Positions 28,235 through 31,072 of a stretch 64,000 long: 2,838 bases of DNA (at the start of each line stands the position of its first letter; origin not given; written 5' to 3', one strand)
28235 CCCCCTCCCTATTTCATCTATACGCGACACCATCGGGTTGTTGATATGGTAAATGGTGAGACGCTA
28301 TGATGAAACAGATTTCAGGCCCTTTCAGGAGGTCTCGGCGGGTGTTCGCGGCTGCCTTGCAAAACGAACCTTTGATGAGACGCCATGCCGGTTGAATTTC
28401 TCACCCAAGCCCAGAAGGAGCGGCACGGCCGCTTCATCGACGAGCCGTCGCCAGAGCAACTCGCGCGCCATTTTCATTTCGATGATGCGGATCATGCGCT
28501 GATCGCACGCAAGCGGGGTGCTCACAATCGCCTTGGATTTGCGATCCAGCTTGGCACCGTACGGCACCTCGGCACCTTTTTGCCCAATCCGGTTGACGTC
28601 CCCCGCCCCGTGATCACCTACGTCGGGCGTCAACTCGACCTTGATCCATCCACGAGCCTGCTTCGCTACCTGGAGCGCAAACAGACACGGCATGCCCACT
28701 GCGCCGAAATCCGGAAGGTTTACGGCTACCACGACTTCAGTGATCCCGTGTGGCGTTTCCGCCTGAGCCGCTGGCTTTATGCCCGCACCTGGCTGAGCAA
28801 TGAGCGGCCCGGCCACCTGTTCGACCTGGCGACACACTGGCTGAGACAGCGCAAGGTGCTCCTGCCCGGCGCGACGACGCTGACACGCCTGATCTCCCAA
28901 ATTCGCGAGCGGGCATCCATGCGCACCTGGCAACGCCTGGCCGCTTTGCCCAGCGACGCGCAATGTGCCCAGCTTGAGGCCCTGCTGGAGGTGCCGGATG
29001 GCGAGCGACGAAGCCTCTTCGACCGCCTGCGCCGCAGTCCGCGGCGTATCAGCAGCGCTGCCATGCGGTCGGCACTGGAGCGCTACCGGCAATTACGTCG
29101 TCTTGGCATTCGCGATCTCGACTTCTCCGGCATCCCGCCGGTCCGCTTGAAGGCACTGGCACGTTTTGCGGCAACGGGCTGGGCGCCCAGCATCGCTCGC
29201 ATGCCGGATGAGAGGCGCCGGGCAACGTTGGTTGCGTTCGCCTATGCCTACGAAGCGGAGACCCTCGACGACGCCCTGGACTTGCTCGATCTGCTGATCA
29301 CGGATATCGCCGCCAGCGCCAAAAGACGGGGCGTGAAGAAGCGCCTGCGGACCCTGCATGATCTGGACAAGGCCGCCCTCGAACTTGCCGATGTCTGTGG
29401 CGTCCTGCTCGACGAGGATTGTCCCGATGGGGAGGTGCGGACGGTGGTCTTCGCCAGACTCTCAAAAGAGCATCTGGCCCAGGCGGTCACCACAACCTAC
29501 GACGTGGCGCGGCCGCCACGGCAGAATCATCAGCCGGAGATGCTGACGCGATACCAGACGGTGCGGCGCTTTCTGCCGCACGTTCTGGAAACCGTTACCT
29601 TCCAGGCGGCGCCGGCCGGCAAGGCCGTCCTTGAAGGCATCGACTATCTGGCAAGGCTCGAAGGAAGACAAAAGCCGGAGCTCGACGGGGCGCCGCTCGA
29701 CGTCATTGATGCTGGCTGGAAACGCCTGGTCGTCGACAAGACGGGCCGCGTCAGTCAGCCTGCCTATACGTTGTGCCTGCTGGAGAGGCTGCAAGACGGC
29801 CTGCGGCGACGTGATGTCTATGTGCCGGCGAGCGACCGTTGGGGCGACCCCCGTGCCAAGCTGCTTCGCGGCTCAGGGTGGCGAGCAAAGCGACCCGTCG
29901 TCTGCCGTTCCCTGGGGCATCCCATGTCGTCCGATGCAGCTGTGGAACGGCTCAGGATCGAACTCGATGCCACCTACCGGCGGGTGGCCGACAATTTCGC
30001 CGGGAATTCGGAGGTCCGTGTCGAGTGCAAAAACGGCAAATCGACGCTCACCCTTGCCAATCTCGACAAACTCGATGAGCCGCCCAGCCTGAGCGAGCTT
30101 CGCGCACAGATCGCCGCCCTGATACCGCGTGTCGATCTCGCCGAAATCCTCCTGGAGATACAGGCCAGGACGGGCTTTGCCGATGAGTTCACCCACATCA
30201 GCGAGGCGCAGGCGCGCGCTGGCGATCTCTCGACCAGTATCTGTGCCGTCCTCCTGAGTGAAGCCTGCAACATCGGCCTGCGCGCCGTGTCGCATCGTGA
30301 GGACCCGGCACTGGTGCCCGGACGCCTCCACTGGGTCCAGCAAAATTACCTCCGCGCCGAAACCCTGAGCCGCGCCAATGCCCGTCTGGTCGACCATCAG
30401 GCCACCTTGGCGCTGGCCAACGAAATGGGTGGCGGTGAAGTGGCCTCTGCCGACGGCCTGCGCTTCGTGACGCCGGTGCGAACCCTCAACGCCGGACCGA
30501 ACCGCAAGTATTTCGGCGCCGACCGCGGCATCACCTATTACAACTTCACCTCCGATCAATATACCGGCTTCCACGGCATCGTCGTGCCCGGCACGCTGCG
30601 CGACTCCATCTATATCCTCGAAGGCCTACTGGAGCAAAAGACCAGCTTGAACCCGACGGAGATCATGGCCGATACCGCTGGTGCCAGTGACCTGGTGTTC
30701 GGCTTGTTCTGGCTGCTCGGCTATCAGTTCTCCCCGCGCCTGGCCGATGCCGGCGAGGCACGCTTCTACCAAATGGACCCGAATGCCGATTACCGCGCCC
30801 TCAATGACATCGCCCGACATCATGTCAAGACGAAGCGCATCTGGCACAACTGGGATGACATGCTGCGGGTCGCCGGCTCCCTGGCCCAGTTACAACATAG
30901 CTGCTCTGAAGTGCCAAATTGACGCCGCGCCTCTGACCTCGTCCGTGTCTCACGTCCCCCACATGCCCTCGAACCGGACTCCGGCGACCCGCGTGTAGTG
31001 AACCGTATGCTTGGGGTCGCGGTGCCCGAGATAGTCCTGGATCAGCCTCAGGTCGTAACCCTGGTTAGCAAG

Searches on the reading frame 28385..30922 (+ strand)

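Call 53: search_protein_families(library=pfam, proteins=[window:28385-30922:+], max_evalue=0.01)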
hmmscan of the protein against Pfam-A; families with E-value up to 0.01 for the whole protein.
window:28385-30922:+ (845 aa): 2 families
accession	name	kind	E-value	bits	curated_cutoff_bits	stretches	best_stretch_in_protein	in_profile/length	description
PF01526.23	DDE_Tnp_Tn3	-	5.5e-83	279.3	24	1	587-839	1-252/389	Tn3 transposase DDE domain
PF13700.11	DUF4158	-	2.5e-56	190.5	27.4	1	5-172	1-164/165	Domain of unknown function (DUF4158)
